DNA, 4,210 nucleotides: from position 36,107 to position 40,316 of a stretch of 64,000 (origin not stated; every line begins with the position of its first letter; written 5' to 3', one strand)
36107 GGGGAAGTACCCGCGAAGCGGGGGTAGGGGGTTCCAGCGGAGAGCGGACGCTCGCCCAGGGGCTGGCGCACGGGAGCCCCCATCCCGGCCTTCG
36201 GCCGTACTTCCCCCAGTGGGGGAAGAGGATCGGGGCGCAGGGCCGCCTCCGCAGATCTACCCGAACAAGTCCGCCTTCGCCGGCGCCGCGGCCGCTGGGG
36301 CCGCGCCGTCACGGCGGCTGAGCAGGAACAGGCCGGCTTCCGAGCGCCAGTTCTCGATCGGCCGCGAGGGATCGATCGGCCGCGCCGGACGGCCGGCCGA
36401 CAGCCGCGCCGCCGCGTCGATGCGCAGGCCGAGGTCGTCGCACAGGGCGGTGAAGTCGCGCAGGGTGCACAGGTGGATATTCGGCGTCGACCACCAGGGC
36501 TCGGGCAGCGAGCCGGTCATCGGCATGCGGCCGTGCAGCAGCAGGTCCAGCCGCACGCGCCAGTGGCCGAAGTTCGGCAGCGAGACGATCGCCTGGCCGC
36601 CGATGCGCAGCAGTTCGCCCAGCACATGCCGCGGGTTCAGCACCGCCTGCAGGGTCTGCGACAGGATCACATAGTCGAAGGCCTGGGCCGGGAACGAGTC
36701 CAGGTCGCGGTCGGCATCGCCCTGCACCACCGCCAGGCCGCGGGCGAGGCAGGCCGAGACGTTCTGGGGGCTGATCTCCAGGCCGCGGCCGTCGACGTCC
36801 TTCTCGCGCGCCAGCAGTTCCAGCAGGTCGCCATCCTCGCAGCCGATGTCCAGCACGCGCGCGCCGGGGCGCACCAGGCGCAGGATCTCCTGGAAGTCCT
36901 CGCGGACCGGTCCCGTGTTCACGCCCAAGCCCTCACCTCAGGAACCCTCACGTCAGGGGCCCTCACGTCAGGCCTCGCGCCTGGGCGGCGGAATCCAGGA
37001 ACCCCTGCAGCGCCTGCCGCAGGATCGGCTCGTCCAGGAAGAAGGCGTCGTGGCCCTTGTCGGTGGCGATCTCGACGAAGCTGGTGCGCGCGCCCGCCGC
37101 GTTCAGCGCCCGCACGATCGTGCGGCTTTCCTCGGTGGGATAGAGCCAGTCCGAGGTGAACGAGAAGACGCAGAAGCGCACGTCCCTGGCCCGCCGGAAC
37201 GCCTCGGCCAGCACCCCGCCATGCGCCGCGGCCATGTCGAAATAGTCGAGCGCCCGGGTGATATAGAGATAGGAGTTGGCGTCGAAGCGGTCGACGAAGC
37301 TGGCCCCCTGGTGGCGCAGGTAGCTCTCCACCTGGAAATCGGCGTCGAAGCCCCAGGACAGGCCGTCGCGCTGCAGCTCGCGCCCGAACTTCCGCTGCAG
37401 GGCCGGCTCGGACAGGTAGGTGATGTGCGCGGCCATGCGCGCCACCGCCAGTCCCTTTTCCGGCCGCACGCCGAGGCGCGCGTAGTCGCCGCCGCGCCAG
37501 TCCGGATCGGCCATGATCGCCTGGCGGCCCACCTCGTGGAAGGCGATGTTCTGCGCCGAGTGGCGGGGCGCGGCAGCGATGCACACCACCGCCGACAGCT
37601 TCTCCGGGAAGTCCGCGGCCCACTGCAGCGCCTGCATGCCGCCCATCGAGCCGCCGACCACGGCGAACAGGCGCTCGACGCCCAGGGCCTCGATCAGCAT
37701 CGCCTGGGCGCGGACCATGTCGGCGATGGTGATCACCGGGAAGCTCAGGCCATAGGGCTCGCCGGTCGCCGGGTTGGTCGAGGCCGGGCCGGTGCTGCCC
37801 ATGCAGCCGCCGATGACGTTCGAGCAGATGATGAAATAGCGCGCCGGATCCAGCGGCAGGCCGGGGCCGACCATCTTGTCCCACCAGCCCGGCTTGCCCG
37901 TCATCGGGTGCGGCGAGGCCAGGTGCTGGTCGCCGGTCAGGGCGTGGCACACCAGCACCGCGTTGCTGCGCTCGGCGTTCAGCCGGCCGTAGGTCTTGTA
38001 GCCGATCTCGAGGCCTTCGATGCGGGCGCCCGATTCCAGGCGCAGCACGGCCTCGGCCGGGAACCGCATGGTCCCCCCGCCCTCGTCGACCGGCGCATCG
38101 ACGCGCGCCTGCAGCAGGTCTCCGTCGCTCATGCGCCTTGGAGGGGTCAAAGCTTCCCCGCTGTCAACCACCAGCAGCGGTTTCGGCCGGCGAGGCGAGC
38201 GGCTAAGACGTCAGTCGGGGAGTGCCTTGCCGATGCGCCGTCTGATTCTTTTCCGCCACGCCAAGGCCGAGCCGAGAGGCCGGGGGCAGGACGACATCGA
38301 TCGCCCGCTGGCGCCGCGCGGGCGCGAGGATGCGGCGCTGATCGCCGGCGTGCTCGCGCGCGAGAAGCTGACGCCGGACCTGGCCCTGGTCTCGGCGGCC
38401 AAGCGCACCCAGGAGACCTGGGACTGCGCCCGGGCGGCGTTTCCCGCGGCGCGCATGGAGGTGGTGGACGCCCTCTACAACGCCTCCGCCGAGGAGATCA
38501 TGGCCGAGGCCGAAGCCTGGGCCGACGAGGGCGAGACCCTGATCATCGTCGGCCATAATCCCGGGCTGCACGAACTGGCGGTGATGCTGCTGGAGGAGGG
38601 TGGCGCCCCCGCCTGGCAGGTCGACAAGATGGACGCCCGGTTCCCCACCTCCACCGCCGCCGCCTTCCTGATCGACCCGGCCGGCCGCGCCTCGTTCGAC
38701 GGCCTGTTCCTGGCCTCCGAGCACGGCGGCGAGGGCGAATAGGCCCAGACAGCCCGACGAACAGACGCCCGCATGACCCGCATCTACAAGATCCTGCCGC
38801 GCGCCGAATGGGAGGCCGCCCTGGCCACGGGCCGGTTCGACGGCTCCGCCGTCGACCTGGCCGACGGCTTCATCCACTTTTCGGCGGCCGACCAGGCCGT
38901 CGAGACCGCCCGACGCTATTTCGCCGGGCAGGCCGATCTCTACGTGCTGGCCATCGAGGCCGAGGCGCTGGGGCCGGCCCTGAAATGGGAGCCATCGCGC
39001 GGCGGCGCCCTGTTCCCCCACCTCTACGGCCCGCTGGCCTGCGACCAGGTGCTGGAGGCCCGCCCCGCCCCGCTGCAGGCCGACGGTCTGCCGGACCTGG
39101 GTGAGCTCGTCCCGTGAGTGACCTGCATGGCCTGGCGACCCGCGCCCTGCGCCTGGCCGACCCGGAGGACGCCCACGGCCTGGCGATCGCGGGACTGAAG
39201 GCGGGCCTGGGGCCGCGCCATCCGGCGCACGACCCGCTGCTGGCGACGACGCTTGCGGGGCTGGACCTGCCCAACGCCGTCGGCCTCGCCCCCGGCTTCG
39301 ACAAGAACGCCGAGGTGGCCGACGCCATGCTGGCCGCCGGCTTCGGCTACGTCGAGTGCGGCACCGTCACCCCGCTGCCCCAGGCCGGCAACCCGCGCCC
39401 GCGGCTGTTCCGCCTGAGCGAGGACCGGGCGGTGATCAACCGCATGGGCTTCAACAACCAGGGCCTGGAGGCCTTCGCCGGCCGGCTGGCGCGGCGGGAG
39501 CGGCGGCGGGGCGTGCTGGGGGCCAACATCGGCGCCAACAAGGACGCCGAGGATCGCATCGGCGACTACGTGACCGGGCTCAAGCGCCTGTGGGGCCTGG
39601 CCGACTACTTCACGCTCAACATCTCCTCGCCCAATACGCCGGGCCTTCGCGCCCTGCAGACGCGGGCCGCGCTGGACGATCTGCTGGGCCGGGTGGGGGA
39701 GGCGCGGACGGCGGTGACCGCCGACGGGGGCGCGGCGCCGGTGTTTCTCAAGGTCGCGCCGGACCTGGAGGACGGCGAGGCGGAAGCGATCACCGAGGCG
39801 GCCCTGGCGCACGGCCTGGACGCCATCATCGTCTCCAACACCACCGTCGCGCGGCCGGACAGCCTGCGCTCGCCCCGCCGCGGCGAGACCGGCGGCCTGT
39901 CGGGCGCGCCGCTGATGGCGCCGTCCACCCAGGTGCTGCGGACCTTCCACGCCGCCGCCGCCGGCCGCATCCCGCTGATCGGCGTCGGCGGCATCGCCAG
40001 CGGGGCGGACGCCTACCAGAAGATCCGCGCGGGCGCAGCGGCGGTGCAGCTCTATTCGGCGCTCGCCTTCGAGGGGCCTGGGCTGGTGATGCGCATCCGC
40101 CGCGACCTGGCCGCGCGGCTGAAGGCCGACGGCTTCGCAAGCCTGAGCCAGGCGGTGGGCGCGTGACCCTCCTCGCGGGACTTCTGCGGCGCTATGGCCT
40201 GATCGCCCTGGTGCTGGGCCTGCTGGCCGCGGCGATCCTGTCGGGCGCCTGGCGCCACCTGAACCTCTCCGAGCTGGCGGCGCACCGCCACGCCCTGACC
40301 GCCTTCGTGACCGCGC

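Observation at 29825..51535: Five copies of a ~140-150 bp composite palindromic intergenic element with covarying hairpins (UUCG/GAAG-type loops)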

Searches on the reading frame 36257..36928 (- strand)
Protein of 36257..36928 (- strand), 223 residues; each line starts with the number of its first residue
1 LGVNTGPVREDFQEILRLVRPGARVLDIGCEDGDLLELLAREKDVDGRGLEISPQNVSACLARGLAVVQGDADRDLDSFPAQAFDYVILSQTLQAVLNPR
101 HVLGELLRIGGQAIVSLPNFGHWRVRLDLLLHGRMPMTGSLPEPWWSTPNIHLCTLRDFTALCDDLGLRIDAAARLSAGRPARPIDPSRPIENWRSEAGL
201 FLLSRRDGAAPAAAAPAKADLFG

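Call 35: search_protein_families(library=pfam, proteins=[window:36257-36928:-], max_evalue=0.00001)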
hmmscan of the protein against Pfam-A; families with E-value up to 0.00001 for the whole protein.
window:36257-36928:- (223 aa): 6 families
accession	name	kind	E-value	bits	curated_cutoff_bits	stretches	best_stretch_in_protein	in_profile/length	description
PF07021.18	MetW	-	7.9e-80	267.5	21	1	9-203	1-193/193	Methionine biosynthesis protein MetW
PF13489.12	Methyltransf_23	-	4.4e-13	49.7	27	1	14-171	12-162/164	Methyltransferase domain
PF08241.18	Methyltransf_11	-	4e-09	37.4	21.2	1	26-109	1-86/95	Methyltransferase domain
PF13847.12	Methyltransf_31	-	4.8e-08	33.3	27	1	21-116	3-110/145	Methyltransferase domain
PF13649.12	Methyltransf_25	-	9.8e-08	33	27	1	25-108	1-91/97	Methyltransferase domain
PF08242.18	Methyltransf_12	-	8.6e-07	30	30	1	26-107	1-89/98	Methyltransferase domain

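Call 36: find_related_loci(query=window:36257-36928:-, collection=metagenome_contigs, flank=2500)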
Query window:36257-36928:- (223 aa) in metagenome_contigs; peptide patterns used: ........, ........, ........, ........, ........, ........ (x = any residue, [..] = any of these).
600 stretches matched a pattern (row limit reached: there are more); 493 encode a relative of the query (tblastn E <= 1e-3); the best 80 are kept; 80 distinct loci.
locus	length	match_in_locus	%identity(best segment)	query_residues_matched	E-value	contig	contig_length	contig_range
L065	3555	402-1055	89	3-223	5e-128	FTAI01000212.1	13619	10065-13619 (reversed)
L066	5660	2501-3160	89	3-223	1e-126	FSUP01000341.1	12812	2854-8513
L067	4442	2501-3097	84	8-206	2e-110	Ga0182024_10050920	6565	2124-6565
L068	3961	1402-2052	75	8-223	3e-107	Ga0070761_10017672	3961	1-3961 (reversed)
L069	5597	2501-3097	81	8-206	6e-106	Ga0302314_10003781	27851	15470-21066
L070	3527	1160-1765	78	3-204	2e-106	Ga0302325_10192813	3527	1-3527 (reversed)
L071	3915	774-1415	75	8-219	1e-103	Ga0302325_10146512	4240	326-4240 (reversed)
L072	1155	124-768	75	8-223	1e-111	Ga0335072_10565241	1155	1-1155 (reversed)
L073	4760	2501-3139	73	8-223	1e-102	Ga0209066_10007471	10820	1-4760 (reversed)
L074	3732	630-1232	78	6-206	5e-103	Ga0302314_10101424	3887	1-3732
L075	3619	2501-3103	78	6-206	6e-103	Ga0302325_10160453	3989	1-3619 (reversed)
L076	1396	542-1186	73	8-223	2e-109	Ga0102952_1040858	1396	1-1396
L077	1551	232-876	72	9-223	5e-109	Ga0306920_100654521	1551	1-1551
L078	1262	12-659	73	5-223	6e-110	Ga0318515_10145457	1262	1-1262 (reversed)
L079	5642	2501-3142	74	7-223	1e-101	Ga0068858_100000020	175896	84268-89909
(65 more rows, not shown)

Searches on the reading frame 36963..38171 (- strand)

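Call 57: search_protein_families(library=pfam, proteins=[window:36963-38171:-], max_evalue=0.00001)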
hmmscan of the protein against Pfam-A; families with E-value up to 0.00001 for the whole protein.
window:36963-38171:- (402 aa): 1 family
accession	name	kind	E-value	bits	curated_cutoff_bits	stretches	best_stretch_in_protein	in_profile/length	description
PF00561.26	Abhydrolase_1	-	2.4e-23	83.5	25.8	1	70-379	1-243/245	alpha/beta hydrolase fold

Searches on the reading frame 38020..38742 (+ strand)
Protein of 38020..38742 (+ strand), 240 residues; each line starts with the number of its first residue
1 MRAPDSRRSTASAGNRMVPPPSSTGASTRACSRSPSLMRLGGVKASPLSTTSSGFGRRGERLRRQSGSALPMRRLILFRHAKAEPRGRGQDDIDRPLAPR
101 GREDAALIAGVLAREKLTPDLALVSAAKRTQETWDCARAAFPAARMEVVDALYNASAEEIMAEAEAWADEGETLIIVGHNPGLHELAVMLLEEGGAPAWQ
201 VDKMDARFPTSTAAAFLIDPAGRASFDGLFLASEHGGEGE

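Call 57: search_protein_families(library=pfam, proteins=[window:38020-38742:+], max_evalue=0.00001)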
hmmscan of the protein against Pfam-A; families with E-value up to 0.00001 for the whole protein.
window:38020-38742:+ (240 aa): 1 family
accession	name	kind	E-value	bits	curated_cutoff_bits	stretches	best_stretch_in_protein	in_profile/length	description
PF00300.27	His_Phos_1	-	8e-08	32.6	21.7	1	75-153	1-78/194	Histidine phosphatase superfamily (branch 1)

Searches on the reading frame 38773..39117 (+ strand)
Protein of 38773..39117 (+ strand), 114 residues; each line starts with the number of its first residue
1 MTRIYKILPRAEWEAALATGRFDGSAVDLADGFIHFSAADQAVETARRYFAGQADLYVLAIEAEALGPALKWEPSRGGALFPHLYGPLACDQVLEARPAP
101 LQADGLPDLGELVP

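Call 57: search_protein_families(library=pfam, proteins=[window:38773-39117:+], max_evalue=0.00001)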
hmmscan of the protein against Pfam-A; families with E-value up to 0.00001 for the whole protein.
window:38773-39117:+ (114 aa): 1 family
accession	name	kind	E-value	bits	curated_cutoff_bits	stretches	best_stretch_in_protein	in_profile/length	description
PF06108.18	DUF952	-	4.6e-33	113.4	23.7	1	7-95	1-89/90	Protein of unknown function (DUF952)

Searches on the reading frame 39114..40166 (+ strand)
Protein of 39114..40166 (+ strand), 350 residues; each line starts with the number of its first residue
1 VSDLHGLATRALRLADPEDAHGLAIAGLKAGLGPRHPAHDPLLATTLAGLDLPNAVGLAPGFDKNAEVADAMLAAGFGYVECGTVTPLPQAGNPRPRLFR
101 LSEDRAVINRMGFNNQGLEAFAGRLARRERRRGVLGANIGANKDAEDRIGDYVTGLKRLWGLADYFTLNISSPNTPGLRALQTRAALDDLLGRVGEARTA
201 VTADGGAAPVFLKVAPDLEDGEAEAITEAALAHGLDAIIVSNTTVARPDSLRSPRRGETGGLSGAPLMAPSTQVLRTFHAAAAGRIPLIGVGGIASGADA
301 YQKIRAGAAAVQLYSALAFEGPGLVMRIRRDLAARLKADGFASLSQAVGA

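Call 57: search_protein_families(library=pfam, proteins=[window:39114-40166:+], max_evalue=0.00001)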
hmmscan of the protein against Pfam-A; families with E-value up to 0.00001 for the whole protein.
window:39114-40166:+ (350 aa): 1 family
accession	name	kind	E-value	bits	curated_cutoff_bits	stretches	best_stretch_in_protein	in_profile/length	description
PF01180.27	DHO_dh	-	4.6e-79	266.1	27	1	43-336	2-291/291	Dihydroorotate dehydrogenase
